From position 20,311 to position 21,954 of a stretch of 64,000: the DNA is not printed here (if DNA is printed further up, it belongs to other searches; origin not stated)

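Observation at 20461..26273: Slam/DUF560-like translocon gene directly coupled to a giant, atypical cargo gene (candidate new type XI secretion pair)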

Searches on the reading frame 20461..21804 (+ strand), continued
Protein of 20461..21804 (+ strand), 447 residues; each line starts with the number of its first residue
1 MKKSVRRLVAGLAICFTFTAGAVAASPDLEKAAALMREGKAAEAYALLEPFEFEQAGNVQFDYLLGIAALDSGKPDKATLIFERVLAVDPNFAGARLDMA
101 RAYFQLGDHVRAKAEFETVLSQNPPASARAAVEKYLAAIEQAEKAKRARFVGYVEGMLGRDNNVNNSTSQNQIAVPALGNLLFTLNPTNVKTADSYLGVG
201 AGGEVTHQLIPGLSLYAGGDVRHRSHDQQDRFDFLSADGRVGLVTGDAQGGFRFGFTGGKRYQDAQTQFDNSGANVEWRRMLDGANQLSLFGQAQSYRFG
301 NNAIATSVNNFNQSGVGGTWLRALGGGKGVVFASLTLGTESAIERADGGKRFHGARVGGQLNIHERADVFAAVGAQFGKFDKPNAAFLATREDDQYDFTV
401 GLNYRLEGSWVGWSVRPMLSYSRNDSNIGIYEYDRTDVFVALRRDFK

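Call 28: find_homologous_proteins(query=window:20461-21804:+)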
Query window:20461-21804:+ (447 aa): 1110 proteins with E <= 0.001 among 8000 candidates; the best 120 are listed.
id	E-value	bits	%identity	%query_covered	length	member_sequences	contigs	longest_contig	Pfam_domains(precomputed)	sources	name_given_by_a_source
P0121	4.0e-289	976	98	100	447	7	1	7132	PF14559.13,PF13371.13,PF04575.20,PF00515.35,PF13432.13,PF13428.13,PF13181.13,PF07719.24,PF13174.13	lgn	-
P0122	6.2e-169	580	61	100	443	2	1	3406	PF14559.13,PF13371.13,PF04575.20,PF00515.35,PF13432.13,PF13428.13,PF13181.13,PF07719.24,PF13174.13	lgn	-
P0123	1.5e-166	573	61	98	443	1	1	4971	PF14559.13,PF13371.13,PF04575.20,PF00515.35,PF12895.14,PF13432.13,PF13428.13,PF25222.2,PF13181.13,PF07719.24,PF13174.13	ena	-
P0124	8.7e-166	570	60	98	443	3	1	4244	PF14559.13,PF13371.13,PF04575.20,PF00515.35,PF12895.14,PF13432.13,PF13428.13,PF25222.2,PF13181.13,PF07719.24,PF13174.13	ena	-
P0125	4.1e-164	565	50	94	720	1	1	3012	PF13431.13,PF13414.13,PF16918.12,PF04575.20,PF13428.13,PF14559.13,PF24575.2,PF13371.13,PF00515.35,PF13424.13,PF13432.13,PF13181.13,PF07719.24,PF13174.13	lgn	-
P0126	3.2e-163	562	59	99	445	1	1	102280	PF14559.13,PF13371.13,PF04575.20,PF00515.35,PF13432.13,PF13428.13,PF13181.13,PF07719.24,PF13174.13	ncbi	ncbi:MAG: tetratricopeptide repeat protein [Pseudomonadota bacterium]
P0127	3.6e-163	561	58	99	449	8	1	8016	PF07721.21,PF14559.13,PF13371.13,PF04575.20,PF00515.35,PF13432.13,PF13428.13,PF13181.13,PF07719.24,PF13174.13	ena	-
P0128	8.7e-163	560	59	99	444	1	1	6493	PF07721.21,PF14559.13,PF13371.13,PF04575.20,PF00515.35,PF13432.13,PF13428.13,PF13181.13,PF07719.24,PF13174.13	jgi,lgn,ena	-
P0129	3.1e-162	558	59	99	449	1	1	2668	PF07721.21,PF14559.13,PF13371.13,PF04575.20,PF00515.35,PF13432.13,PF13428.13,PF13181.13,PF07719.24,PF13174.13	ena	-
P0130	3.8e-162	558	59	99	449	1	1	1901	PF07721.21,PF14559.13,PF13371.13,PF04575.20,PF00515.35,PF13424.13,PF13432.13,PF13428.13,PF13181.13,PF07719.24,PF13174.13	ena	-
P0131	5.0e-162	558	59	99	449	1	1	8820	PF14559.13,PF13371.13,PF04575.20,PF00515.35,PF13432.13,PF13428.13,PF13181.13,PF07719.24,PF13174.13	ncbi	-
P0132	6.5e-162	557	59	99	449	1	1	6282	PF07721.21,PF14559.13,PF13371.13,PF04575.20,PF00515.35,PF13432.13,PF13428.13,PF13181.13,PF07719.24,PF13174.13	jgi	-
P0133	7.2e-162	557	58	99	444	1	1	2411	PF07721.21,PF14559.13,PF13371.13,PF13505.13,PF04575.20,PF00515.35,PF13432.13,PF13428.13,PF13181.13,PF07719.24,PF13174.13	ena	-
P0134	1.1e-161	557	60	99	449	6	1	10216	PF07721.21,PF14559.13,PF13371.13,PF00515.35,PF13424.13,PF13432.13,PF13428.13,PF13181.13,PF07719.24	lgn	-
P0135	1.3e-161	556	58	99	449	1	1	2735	PF07721.21,PF14559.13,PF13371.13,PF04575.20,PF00515.35,PF13424.13,PF13432.13,PF13428.13,PF13181.13,PF07719.24,PF13174.13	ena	-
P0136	1.3e-161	556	58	99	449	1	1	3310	PF14559.13,PF13371.13,PF04575.20,PF00515.35,PF13432.13,PF13428.13,PF13181.13,PF07719.24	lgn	-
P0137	3.8e-161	555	58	99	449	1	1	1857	PF07721.21,PF14559.13,PF13371.13,PF04575.20,PF00515.35,PF13424.13,PF13432.13,PF13428.13,PF13181.13,PF07719.24,PF13174.13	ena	-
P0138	4.5e-161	555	59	99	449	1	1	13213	PF14559.13,PF13371.13,PF04575.20,PF00515.35,PF13432.13,PF13428.13,PF13181.13,PF07719.24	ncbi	-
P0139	7.3e-161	554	58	100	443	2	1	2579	PF14559.13,PF13371.13,PF04575.20,PF13432.13,PF13428.13,PF07719.24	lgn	-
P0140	9.6e-161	554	58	99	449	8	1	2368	PF07721.21,PF14559.13,PF13371.13,PF04575.20,PF00515.35,PF13432.13,PF13428.13,PF13181.13,PF07719.24,PF13174.13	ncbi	-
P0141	1.0e-160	553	58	99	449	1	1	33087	PF07721.21,PF14559.13,PF13371.13,PF04575.20,PF00515.35,PF13424.13,PF13432.13,PF13428.13,PF13181.13,PF07719.24,PF13174.13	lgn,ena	-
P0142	3.3e-160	552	60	99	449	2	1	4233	PF14559.13,PF13371.13,PF04575.20,PF00515.35,PF13432.13,PF13428.13,PF13181.13,PF07719.24,PF13174.13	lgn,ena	-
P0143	4.3e-160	551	58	99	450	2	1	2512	PF07721.21,PF14559.13,PF13371.13,PF04575.20,PF00515.35,PF13432.13,PF13428.13,PF13181.13,PF07719.24,PF13174.13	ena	-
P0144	5.6e-160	551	59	94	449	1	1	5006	PF14559.13,PF13371.13,PF04575.20,PF00515.35,PF13432.13,PF13428.13,PF13181.13,PF07719.24,PF13174.13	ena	-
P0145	2.3e-159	549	58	99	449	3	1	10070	PF07721.21,PF14559.13,PF13371.13,PF04575.20,PF00515.35,PF13424.13,PF13432.13,PF13428.13,PF13181.13,PF07719.24,PF13174.13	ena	-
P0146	3.2e-159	548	58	99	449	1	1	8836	PF07721.21,PF14559.13,PF13371.13,PF04575.20,PF00515.35,PF13432.13,PF13428.13,PF13181.13,PF07719.24,PF13174.13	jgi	-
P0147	4.4e-159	548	58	99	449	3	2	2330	PF04575.20,PF13428.13,PF07721.21,PF14559.13,PF13371.13,PF13505.13,PF00515.35,PF13424.13,PF13432.13,PF13181.13,PF07719.24,PF13174.13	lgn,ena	-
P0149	6.0e-159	548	58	99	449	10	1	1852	PF07721.21,PF14559.13,PF13371.13,PF13505.13,PF04575.20,PF00515.35,PF13432.13,PF13428.13,PF13181.13,PF07719.24,PF13174.13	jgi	-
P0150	7.3e-159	547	58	99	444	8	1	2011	PF14559.13,PF13371.13,PF13505.13,PF04575.20,PF00515.35,PF13432.13,PF10082.16,PF13428.13,PF13181.13,PF07719.24,PF13174.13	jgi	-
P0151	1.3e-158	546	58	99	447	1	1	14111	PF14559.13,PF13371.13,PF13505.13,PF04575.20,PF00515.35,PF13432.13,PF13428.13,PF13181.13,PF07719.24,PF13174.13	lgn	-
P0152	2.5e-158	546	58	99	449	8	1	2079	PF14559.13,PF13371.13,PF13505.13,PF04575.20,PF00515.35,PF13432.13,PF13428.13,PF13181.13,PF07719.24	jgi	-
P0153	2.6e-158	546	58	99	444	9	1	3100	PF07721.21,PF14559.13,PF13371.13,PF04575.20,PF00515.35,PF13424.13,PF13432.13,PF13428.13,PF13181.13,PF07719.24,PF13174.13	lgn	-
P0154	4.3e-158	545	58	99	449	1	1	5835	PF14559.13,PF13371.13,PF13505.13,PF04575.20,PF00515.35,PF13432.13,PF13428.13,PF13181.13,PF07719.24,PF13174.13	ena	-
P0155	4.4e-158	545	57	99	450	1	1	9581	PF14559.13,PF13371.13,PF04575.20,PF00515.35,PF13432.13,PF13428.13,PF13181.13,PF07719.24,PF13174.13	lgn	-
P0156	4.9e-158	545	58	99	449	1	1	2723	PF07721.21,PF14559.13,PF13371.13,PF13505.13,PF04575.20,PF00515.35,PF13432.13,PF13428.13,PF13181.13,PF07719.24,PF13174.13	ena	-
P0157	5.4e-158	544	57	99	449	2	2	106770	PF07721.21,PF14559.13,PF13371.13,PF04575.20,PF00515.35,PF13432.13,PF13428.13,PF13181.13,PF07719.24,PF13174.13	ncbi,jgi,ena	-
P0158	6.5e-158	544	58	99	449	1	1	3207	PF07721.21,PF14559.13,PF13371.13,PF04575.20,PF00515.35,PF13432.13,PF13428.13,PF13181.13,PF07719.24,PF13174.13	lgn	-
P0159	8.2e-158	544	57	99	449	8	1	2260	PF07721.21,PF14559.13,PF13371.13,PF04575.20,PF00515.35,PF13432.13,PF13428.13,PF13181.13,PF07719.24,PF13174.13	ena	-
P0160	8.9e-158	544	58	99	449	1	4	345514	PF14559.13,PF13371.13,PF04575.20,PF00515.35,PF13432.13,PF13428.13,PF13181.13,PF07719.24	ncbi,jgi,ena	-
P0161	9.1e-158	544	60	95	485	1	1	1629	PF14559.13,PF13371.13,PF04575.20,PF00515.35,PF13432.13,PF13428.13,PF13181.13,PF07719.24,PF13174.13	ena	-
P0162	9.6e-158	544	57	99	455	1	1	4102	PF07721.21,PF14559.13,PF13371.13,PF04575.20,PF00515.35,PF13432.13,PF13428.13,PF13181.13,PF07719.24,PF13174.13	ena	-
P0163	1.0e-157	544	57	99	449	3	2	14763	PF14559.13,PF13371.13,PF04575.20,PF00515.35,PF13432.13,PF13428.13,PF13181.13,PF07719.24,PF13174.13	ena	-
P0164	1.1e-157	543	58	99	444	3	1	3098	PF07721.21,PF14559.13,PF13371.13,PF04575.20,PF00515.35,PF13432.13,PF13428.13,PF13181.13,PF07719.24,PF13174.13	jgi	-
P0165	1.6e-157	543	58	99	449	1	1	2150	PF14559.13,PF13371.13,PF04575.20,PF00515.35,PF13432.13,PF13428.13,PF13181.13,PF07719.24,PF13174.13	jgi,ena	-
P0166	2.1e-157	542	58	99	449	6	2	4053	PF14559.13,PF13371.13,PF04575.20,PF00515.35,PF13432.13,PF13428.13,PF13181.13,PF07719.24,PF13174.13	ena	-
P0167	5.1e-157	541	58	99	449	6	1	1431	PF14559.13,PF13371.13,PF04575.20,PF00515.35,PF13432.13,PF13428.13,PF13181.13,PF07719.24,PF13174.13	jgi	-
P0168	2.5e-156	539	57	99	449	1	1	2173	PF07721.21,PF14559.13,PF13371.13,PF04575.20,PF00515.35,PF13432.13,PF13428.13,PF13181.13,PF07719.24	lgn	-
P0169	3.5e-156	538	57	99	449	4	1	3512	PF14559.13,PF21012.4,PF13371.13,PF04575.20,PF00515.35,PF13432.13,PF13428.13,PF13181.13,PF07719.24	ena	-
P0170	4.0e-156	538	57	99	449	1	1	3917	PF14559.13,PF13371.13,PF04575.20,PF00515.35,PF13432.13,PF13428.13,PF13181.13,PF07719.24,PF13174.13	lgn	-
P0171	5.7e-156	538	57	99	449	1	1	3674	PF14559.13,PF13371.13,PF04575.20,PF00515.35,PF13432.13,PF13428.13,PF13181.13,PF07719.24,PF13174.13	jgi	jgi:outer membrane protein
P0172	5.8e-156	538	57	99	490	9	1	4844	PF14559.13,PF13371.13,PF13505.13,PF04575.20,PF00515.35,PF13432.13,PF13428.13,PF13181.13,PF07719.24,PF13174.13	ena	-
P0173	7.0e-156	537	56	99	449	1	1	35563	PF14559.13,PF13371.13,PF04575.20,PF00515.35,PF13432.13,PF13428.13,PF13181.13,PF07719.24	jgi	jgi:hypothetical protein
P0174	1.0e-155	537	57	98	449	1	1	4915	PF14559.13,PF13371.13,PF04575.20,PF00515.35,PF13432.13,PF13428.13,PF13181.13,PF07719.24,PF13174.13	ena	-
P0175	1.3e-155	537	58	99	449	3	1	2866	PF07721.21,PF14559.13,PF13371.13,PF04575.20,PF00515.35,PF13432.13,PF13428.13,PF13181.13,PF07719.24,PF13174.13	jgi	jgi:tetratricopeptide (TPR) repeat protein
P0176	1.6e-155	536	57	99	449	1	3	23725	PF07721.21,PF14559.13,PF13371.13,PF04575.20,PF00515.35,PF13432.13,PF13428.13,PF13181.13,PF07719.24,PF13174.13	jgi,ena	jgi:tetratricopeptide (TPR) repeat protein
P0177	2.1e-155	536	57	99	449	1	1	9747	PF07721.21,PF14559.13,PF13371.13,PF16918.12,PF04575.20,PF00515.35,PF13432.13,PF13428.13,PF13181.13,PF07719.24,PF13174.13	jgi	jgi:outer membrane protein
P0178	2.2e-155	536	57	99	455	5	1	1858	PF07721.21,PF14559.13,PF13371.13,PF04575.20,PF00515.35,PF13432.13,PF13428.13,PF13181.13,PF07719.24,PF13174.13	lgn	-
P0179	2.5e-155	536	56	99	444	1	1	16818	PF07721.21,PF14559.13,PF13371.13,PF13505.13,PF04575.20,PF00515.35,PF13432.13,PF13428.13,PF13181.13,PF07719.24,PF13174.13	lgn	-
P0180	3.3e-155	535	57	99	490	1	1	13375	PF07721.21,PF14559.13,PF13371.13,PF13505.13,PF04575.20,PF00515.35,PF13432.13,PF13428.13,PF13181.13,PF07719.24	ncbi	ncbi:MAG: surface lipoprotein assembly modifier [Burkholderiales bacterium]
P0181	5.0e-155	535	57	99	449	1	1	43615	PF14559.13,PF13371.13,PF04575.20,PF00515.35,PF13432.13,PF13428.13,PF13181.13,PF07719.24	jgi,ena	-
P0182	5.9e-155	534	58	95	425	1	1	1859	PF14559.13,PF13371.13,PF04575.20,PF00515.35,PF13432.13,PF13428.13,PF13181.13,PF07719.24,PF13174.13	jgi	jgi:tetratricopeptide (TPR) repeat protein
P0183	7.1e-155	534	57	99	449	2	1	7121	PF07721.21,PF14559.13,PF13371.13,PF04575.20,PF00515.35,PF13432.13,PF13428.13,PF13181.13,PF07719.24,PF13174.13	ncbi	-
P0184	8.9e-155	534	56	99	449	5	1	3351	PF14559.13,PF13371.13,PF04575.20,PF00515.35,PF13432.13,PF13428.13,PF13181.13,PF07719.24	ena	-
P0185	1.2e-154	533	57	99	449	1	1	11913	PF07721.21,PF14559.13,PF13371.13,PF04575.20,PF00515.35,PF13432.13,PF13428.13,PF13181.13,PF07719.24,PF13174.13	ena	-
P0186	1.6e-154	533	56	99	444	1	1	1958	PF07721.21,PF14559.13,PF13371.13,PF13505.13,PF04575.20,PF00515.35,PF13432.13,PF13428.13,PF13181.13,PF07719.24,PF13174.13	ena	-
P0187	2.0e-154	533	58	99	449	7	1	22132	PF07721.21,PF14559.13,PF13371.13,PF04575.20,PF00515.35,PF13432.13,PF13428.13,PF13181.13,PF07719.24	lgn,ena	-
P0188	2.0e-154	533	56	99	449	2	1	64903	PF07721.21,PF14559.13,PF13371.13,PF16918.12,PF04575.20,PF00515.35,PF13432.13,PF13428.13,PF13181.13,PF07719.24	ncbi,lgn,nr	ncbi:MAG: DUF560 domain-containing protein [Burkholderiales bacterium]|nr:DUF560 domain-containing p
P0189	2.1e-154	533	56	99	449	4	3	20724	PF07721.21,PF14559.13,PF13371.13,PF13505.13,PF04575.20,PF00515.35,PF13432.13,PF13428.13,PF13181.13,PF07719.24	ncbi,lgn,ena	ncbi:MAG: tetratricopeptide repeat protein [Pseudomonadota bacterium]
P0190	3.0e-154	532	57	99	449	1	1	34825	PF07721.21,PF14559.13,PF13371.13,PF04575.20,PF00515.35,PF13432.13,PF13428.13,PF13181.13,PF07719.24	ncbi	-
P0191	3.0e-154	532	57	99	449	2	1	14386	PF14559.13,PF13371.13,PF04575.20,PF00515.35,PF03797.26,PF13432.13,PF13428.13,PF13181.13,PF07719.24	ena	-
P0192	3.8e-154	532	57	99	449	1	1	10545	PF14559.13,PF13371.13,PF04575.20,PF00515.35,PF13432.13,PF13428.13,PF13181.13,PF07719.24,PF13174.13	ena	-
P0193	4.6e-154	531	57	99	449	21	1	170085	PF07721.21,PF14559.13,PF13371.13,PF04575.20,PF00515.35,PF13432.13,PF13428.13,PF13181.13,PF07719.24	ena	-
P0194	5.2e-154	531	55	99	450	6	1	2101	PF14559.13,PF13371.13,PF04575.20,PF00515.35,PF13432.13,PF13428.13,PF13181.13,PF07719.24,PF13174.13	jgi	jgi:tetratricopeptide (TPR) repeat protein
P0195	6.4e-154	531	58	95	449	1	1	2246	PF14559.13,PF13371.13,PF04575.20,PF00515.35,PF13432.13,PF13428.13,PF13181.13,PF07719.24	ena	-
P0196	7.5e-154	531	56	99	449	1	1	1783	PF07721.21,PF14559.13,PF13371.13,PF04575.20,PF00515.35,PF13432.13,PF13428.13,PF13181.13,PF07719.24,PF13174.13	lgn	-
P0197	3.3e-153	529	56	98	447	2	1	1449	PF14559.13,PF13371.13,PF04575.20,PF00515.35,PF13432.13,PF13428.13,PF13181.13,PF07719.24,PF13174.13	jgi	-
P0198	8.2e-153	527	55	100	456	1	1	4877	PF14559.13,PF13371.13,PF04575.20,PF00515.35,PF13432.13,PF13428.13,PF13181.13,PF07719.24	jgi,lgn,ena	-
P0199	1.5e-152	526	55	99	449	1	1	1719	PF14559.13,PF13371.13,PF13505.13,PF04575.20,PF00515.35,PF13432.13,PF13428.13,PF07719.24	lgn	-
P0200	2.6e-152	526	56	99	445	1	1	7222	PF07721.21,PF14559.13,PF13371.13,PF04575.20,PF00515.35,PF13432.13,PF13428.13,PF13181.13,PF07719.24,PF13174.13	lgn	-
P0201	6.1e-152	524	56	99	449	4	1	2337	PF07721.21,PF14559.13,PF13371.13,PF04575.20,PF00515.35,PF13432.13,PF13428.13,PF13181.13,PF07719.24,PF13174.13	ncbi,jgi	jgi:tetratricopeptide (TPR) repeat protein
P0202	6.2e-152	524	55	99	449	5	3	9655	PF07721.21,PF14559.13,PF13371.13,PF04575.20,PF00515.35,PF13432.13,PF13428.13,PF13181.13,PF07719.24,PF13174.13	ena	-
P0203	1.4e-151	523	55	99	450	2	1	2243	PF14559.13,PF13371.13,PF04575.20,PF00515.35,PF13432.13,PF13428.13,PF13181.13,PF07719.24,PF13174.13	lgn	-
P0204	2.7e-151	522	55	99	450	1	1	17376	PF07721.21,PF14559.13,PF13371.13,PF04575.20,PF00515.35,PF13432.13,PF13428.13,PF13181.13,PF07719.24,PF13174.13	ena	-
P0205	3.4e-151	522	60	91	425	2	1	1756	PF14559.13,PF13371.13,PF04575.20,PF00515.35,PF13432.13,PF13428.13,PF13181.13,PF07719.24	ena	-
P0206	6.8e-151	521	56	99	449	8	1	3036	PF14559.13,PF13371.13,PF04575.20,PF00515.35,PF13432.13,PF13428.13,PF13181.13,PF07719.24,PF13174.13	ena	-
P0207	1.0e-150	521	56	99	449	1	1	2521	PF07721.21,PF14559.13,PF13371.13,PF04575.20,PF00515.35,PF13432.13,PF13428.13,PF13181.13,PF07719.24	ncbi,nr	ncbi:MAG: DUF560 domain-containing protein [Burkholderiales bacterium]|nr:DUF560 domain-containing p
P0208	5.0e-150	518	57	99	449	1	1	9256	PF14559.13,PF13371.13,PF04575.20,PF00515.35,PF13432.13,PF13428.13,PF13181.13,PF07719.24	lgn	-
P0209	5.4e-150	518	56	99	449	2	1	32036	PF07721.21,PF14559.13,PF13371.13,PF04575.20,PF00515.35,PF13432.13,PF13428.13,PF07719.24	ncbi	ncbi:MAG: surface lipoprotein assembly modifier [Burkholderiales bacterium]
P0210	6.2e-150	518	56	99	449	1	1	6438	PF07721.21,PF14559.13,PF13371.13,PF04575.20,PF00515.35,PF13432.13,PF13428.13,PF13181.13,PF07719.24,PF13174.13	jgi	jgi:outer membrane protein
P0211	8.2e-150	517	56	99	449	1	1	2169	PF14559.13,PF13371.13,PF04575.20,PF13432.13,PF13428.13,PF13181.13,PF07719.24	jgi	jgi:outer membrane protein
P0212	8.3e-150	517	55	98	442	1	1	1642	PF14559.13,PF13371.13,PF04575.20,PF13432.13,PF13428.13,PF13181.13,PF07719.24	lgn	-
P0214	1.7e-149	516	54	100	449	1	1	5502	PF14559.13,PF13371.13,PF04575.20,PF00515.35,PF13432.13,PF13428.13,PF13181.13,PF07719.24,PF13174.13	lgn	-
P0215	1.9e-149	516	55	99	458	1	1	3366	PF14559.13,PF13371.13,PF13505.13,PF04575.20,PF00515.35,PF13432.13,PF13428.13,PF13181.13,PF07719.24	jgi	jgi:tetratricopeptide (TPR) repeat protein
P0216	2.4e-149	516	55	99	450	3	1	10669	PF07721.21,PF14559.13,PF13371.13,PF04575.20,PF00515.35,PF13432.13,PF13428.13,PF13181.13,PF07719.24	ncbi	-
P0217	8.2e-149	514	55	99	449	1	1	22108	PF07721.21,PF14559.13,PF13371.13,PF04575.20,PF00515.35,PF13432.13,PF13428.13,PF13181.13,PF07719.24,PF13174.13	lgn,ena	-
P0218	1.1e-148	514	55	99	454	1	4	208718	PF07721.21,PF14559.13,PF13371.13,PF04575.20,PF00515.35,PF13432.13,PF13428.13,PF13181.13,PF07719.24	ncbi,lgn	-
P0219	1.5e-148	513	55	99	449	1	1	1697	PF07721.21,PF14559.13,PF13371.13,PF04575.20,PF00515.35,PF13432.13,PF13428.13,PF13181.13,PF07719.24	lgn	-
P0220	1.9e-148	513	57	97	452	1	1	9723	PF07721.21,PF14559.13,PF13371.13,PF04575.20,PF00515.35,PF13432.13,PF13428.13,PF13181.13,PF07719.24,PF13174.13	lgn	-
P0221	2.0e-148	513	56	99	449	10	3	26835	PF07721.21,PF14559.13,PF13371.13,PF04575.20,PF00515.35,PF13432.13,PF13428.13,PF13181.13,PF07719.24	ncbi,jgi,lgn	-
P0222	2.2e-148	513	56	100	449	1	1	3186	PF07721.21,PF14559.13,PF13371.13,PF04575.20,PF00515.35,PF13432.13,PF13428.13,PF13181.13,PF07719.24,PF13174.13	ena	-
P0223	2.2e-148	513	55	99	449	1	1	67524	PF14559.13,PF13371.13,PF04575.20,PF13432.13,PF13428.13,PF13181.13,PF07719.24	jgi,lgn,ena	-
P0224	2.4e-148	513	55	99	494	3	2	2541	PF14559.13,PF13371.13,PF04575.20,PF00515.35,PF13432.13,PF13428.13,PF13181.13,PF07719.24,PF13174.13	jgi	-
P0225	2.4e-148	513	55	99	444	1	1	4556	PF07721.21,PF14559.13,PF13371.13,PF04575.20,PF00515.35,PF13424.13,PF13432.13,PF13428.13,PF13181.13,PF07719.24,PF13174.13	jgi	-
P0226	3.1e-148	512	55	99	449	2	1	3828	PF14559.13,PF13371.13,PF04575.20,PF00515.35,PF13432.13,PF13428.13,PF13181.13,PF07719.24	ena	-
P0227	5.3e-148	512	55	99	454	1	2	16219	PF14559.13,PF13371.13,PF04575.20,PF00515.35,PF13432.13,PF13428.13,PF13181.13,PF07719.24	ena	-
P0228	1.4e-147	510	56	99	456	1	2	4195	PF07721.21,PF14559.13,PF13371.13,PF04575.20,PF00515.35,PF13432.13,PF13428.13,PF13181.13,PF07719.24,PF13174.13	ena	-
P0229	1.7e-147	510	55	99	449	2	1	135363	PF07721.21,PF14559.13,PF13371.13,PF13505.13,PF04575.20,PF00515.35,PF13432.13,PF13428.13,PF13181.13,PF07719.24,PF13174.13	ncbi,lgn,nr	ncbi:MAG: tetratricopeptide repeat protein [Burkholderiales bacterium]|nr:tetratricopeptide repeat p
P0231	2.5e-147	509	55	99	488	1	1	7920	PF14559.13,PF13371.13,PF04575.20,PF00515.35,PF13432.13,PF13428.13,PF13181.13,PF07719.24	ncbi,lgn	-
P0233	7.1e-147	508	54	99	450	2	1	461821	PF07721.21,PF14559.13,PF13371.13,PF13505.13,PF04575.20,PF00515.35,PF13432.13,PF13428.13,PF13181.13,PF07719.24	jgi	-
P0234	1.2e-146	507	57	95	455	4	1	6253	PF14559.13,PF13371.13,PF04575.20,PF00515.35,PF13432.13,PF13428.13,PF13181.13,PF07719.24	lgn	-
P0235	1.2e-146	507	56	95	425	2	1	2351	PF14559.13,PF13371.13,PF13505.13,PF04575.20,PF00515.35,PF13432.13,PF13428.13,PF13181.13,PF07719.24,PF13174.13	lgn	-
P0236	2.3e-146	506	54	99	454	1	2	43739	PF14559.13,PF13371.13,PF04575.20,PF00515.35,PF13432.13,PF13428.13,PF13181.13,PF07719.24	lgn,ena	-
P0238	3.1e-146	506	54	99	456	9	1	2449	PF14559.13,PF13371.13,PF13505.13,PF04575.20,PF00515.35,PF13432.13,PF13428.13,PF13181.13,PF07719.24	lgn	-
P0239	4.3e-146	505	54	99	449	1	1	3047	PF07721.21,PF14559.13,PF13371.13,PF13505.13,PF04575.20,PF00515.35,PF13432.13,PF13428.13,PF13181.13,PF07719.24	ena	-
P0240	7.7e-146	504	55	98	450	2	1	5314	PF07721.21,PF14559.13,PF13371.13,PF04575.20,PF00515.35,PF13432.13,PF13428.13,PF13181.13,PF07719.24,PF13174.13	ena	-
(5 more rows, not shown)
